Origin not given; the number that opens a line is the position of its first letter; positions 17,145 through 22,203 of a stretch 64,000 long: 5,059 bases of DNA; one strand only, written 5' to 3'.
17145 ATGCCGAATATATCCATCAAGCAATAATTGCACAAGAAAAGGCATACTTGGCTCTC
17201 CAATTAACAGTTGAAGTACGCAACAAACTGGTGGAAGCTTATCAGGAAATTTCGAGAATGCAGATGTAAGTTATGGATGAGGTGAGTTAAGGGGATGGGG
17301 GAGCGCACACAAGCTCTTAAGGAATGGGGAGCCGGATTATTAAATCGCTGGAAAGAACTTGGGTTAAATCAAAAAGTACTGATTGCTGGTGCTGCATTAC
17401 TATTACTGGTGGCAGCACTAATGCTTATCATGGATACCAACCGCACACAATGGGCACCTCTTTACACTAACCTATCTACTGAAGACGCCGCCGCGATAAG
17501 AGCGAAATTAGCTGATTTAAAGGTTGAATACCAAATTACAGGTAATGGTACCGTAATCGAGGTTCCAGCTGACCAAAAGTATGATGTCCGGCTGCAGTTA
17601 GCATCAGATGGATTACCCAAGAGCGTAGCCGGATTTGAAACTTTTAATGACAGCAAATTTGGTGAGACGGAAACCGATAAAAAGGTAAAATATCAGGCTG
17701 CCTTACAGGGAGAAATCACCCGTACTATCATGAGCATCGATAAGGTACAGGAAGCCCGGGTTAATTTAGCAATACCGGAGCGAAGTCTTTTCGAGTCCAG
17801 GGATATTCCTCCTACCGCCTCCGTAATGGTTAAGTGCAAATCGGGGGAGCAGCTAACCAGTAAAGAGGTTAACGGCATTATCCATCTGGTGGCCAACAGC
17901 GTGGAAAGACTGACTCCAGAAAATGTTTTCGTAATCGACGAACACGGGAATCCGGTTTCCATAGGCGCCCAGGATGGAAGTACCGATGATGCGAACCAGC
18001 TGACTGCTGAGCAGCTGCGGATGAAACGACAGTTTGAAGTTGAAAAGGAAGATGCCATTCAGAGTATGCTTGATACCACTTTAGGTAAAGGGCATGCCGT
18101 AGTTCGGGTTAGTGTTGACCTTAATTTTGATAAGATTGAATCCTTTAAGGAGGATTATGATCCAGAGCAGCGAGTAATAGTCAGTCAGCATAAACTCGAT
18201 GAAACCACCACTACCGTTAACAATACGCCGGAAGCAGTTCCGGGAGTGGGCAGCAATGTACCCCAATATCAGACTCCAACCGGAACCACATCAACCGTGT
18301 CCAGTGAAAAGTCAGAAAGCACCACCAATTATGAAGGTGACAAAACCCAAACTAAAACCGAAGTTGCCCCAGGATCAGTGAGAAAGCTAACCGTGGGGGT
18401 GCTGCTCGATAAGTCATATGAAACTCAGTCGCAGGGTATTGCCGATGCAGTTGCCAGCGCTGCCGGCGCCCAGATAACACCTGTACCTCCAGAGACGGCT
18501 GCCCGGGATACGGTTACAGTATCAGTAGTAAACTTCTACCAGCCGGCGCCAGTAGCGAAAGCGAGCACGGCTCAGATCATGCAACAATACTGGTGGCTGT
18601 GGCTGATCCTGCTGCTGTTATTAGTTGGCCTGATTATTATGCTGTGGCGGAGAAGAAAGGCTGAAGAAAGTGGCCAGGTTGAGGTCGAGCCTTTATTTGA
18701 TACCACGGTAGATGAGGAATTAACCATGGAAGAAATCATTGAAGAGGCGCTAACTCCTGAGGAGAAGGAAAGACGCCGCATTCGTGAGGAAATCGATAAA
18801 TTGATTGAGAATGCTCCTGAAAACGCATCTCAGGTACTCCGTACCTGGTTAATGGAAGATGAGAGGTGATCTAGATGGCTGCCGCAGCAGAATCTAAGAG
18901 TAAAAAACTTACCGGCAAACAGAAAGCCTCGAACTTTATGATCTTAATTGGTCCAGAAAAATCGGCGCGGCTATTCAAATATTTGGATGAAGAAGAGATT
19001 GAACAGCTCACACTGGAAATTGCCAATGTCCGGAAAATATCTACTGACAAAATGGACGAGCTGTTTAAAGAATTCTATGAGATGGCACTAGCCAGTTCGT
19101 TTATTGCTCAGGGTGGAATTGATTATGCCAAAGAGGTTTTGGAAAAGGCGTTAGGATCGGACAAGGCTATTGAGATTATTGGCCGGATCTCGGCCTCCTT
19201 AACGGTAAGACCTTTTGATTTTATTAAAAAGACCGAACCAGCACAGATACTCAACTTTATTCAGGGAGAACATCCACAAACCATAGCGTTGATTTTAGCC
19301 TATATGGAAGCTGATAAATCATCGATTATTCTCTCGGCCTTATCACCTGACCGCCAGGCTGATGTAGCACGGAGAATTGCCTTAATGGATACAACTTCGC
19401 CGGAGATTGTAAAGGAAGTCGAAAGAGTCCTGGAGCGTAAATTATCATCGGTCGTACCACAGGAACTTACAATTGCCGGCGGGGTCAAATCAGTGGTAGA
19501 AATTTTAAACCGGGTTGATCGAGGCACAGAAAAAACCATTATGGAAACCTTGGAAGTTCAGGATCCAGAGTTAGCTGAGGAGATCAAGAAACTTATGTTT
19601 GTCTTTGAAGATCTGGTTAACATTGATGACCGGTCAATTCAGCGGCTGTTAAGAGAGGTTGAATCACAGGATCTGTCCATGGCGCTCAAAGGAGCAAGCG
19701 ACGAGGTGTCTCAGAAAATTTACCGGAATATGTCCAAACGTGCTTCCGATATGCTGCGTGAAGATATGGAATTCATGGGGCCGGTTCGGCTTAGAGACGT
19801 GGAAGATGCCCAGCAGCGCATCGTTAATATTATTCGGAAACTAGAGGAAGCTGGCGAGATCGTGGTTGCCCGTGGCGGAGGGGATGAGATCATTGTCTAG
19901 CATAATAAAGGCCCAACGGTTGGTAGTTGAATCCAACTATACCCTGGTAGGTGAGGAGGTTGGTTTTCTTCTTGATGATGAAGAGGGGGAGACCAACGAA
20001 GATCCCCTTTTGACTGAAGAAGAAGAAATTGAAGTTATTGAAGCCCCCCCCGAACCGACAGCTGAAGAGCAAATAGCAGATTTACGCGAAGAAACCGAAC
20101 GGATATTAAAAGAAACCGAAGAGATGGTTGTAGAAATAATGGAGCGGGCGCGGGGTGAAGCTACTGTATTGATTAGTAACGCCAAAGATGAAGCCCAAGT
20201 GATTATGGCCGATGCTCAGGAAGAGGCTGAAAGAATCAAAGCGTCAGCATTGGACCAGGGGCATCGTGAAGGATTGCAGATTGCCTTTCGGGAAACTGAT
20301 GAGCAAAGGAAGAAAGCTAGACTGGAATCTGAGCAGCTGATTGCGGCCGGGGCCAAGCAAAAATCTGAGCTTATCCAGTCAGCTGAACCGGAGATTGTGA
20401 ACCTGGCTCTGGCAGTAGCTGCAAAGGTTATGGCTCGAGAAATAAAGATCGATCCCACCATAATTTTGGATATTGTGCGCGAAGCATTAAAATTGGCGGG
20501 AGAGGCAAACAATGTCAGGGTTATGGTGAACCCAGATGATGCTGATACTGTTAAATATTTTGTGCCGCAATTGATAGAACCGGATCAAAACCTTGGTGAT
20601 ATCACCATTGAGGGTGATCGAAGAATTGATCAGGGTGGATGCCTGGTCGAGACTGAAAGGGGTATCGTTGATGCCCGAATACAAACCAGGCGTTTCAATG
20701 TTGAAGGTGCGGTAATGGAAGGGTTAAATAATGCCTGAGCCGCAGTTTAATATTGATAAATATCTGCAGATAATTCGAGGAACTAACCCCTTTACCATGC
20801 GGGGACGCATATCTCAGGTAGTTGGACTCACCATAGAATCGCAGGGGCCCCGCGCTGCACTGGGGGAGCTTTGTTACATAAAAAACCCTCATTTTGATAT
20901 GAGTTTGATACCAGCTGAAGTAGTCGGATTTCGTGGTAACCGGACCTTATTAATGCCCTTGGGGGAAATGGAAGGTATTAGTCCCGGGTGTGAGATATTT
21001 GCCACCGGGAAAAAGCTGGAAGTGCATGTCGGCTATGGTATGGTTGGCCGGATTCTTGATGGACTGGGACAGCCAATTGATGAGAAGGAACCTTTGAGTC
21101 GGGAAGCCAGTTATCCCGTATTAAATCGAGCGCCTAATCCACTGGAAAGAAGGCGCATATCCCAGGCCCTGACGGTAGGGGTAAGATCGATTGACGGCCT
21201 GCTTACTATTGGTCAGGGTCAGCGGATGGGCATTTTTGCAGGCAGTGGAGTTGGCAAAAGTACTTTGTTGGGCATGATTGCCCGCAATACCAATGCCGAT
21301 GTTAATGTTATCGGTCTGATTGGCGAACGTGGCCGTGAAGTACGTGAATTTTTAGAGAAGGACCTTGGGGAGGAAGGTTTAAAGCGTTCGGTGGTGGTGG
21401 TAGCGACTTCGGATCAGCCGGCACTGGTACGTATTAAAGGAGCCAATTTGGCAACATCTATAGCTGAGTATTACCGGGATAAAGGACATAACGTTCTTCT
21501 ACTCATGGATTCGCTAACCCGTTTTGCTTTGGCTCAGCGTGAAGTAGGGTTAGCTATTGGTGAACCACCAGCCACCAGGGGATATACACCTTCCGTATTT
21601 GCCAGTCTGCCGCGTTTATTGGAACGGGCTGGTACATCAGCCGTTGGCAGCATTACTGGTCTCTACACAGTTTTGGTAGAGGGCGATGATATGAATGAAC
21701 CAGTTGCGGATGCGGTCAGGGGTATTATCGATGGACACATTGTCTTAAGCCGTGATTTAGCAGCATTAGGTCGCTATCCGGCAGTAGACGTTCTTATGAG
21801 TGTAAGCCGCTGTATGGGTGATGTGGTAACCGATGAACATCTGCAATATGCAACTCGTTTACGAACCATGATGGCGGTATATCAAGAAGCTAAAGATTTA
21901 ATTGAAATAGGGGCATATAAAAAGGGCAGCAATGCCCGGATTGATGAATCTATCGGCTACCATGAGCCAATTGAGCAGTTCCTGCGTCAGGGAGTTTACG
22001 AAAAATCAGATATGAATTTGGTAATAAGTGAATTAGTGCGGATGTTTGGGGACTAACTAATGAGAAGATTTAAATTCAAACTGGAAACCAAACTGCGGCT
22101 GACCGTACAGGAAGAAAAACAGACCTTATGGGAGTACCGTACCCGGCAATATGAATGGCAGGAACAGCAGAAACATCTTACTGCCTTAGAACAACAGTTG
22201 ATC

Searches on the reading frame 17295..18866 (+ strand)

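Call 22: search_protein_families(library=pfam, proteins=[window:17295-18866:+], max_evalue=0.000001)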
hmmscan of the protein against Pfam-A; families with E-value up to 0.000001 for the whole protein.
window:17295-18866:+ (524 aa): 2 families
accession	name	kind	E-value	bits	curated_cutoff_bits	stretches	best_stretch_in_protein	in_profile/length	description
PF01514.23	YscJ_FliF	-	1e-63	214.9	24.4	1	49-220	2-176/179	Secretory protein of YscJ/FliF family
PF08345.17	YscJ_FliF_C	-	4e-30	105.7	23.8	1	259-414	1-147/147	Flagellar M-ring protein C-terminal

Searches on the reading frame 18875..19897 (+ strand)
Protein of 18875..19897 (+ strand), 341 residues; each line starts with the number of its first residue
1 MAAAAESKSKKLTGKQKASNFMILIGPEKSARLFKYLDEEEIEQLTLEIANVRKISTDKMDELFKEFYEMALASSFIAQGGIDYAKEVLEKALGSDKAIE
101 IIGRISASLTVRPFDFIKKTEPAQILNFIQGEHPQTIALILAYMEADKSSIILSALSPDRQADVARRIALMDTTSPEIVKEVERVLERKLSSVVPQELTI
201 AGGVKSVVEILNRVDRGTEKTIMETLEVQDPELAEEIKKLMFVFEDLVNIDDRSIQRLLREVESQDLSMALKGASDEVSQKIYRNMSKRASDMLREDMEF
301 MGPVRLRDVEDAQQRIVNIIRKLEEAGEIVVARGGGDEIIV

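Call 22: search_protein_families(library=pfam, proteins=[window:18875-19897:+], max_evalue=0.000001)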
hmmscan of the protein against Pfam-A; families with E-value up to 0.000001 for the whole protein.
window:18875-19897:+ (341 aa): 3 families
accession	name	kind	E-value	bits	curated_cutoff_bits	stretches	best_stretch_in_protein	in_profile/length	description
PF01706.21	FliG_C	-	1.5e-50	170.4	23.3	1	224-330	1-107/108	FliG C-terminal domain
PF14842.11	FliG_N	-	2.2e-41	141.1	25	2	11-114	1-104/104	FliG N-terminal domain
PF14841.11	FliG_M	-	1.1e-33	115.7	25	1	122-196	1-75/76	FliG middle domain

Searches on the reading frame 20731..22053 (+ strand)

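Call 22: search_protein_families(library=pfam, proteins=[window:20731-22053:+], max_evalue=0.000001)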
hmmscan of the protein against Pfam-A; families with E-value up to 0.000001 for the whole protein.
window:20731-22053:+ (441 aa): 3 families
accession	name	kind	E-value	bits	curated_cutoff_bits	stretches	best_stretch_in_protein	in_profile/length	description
PF00006.31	ATP-synt_ab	-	4.2e-89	298.2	29.5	1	150-359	1-213/213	ATP synthase alpha/beta family, nucleotide-binding domain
PF18269.6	T3SS_ATPase_C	-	4.8e-25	87.7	22.7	1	366-435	1-70/72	T3SS EscN ATPase C-terminal domain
PF02874.29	ATP-synt_ab_N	-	5.2e-11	43.3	20.9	1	27-93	1-69/69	ATP synthase alpha/beta family, beta-barrel domain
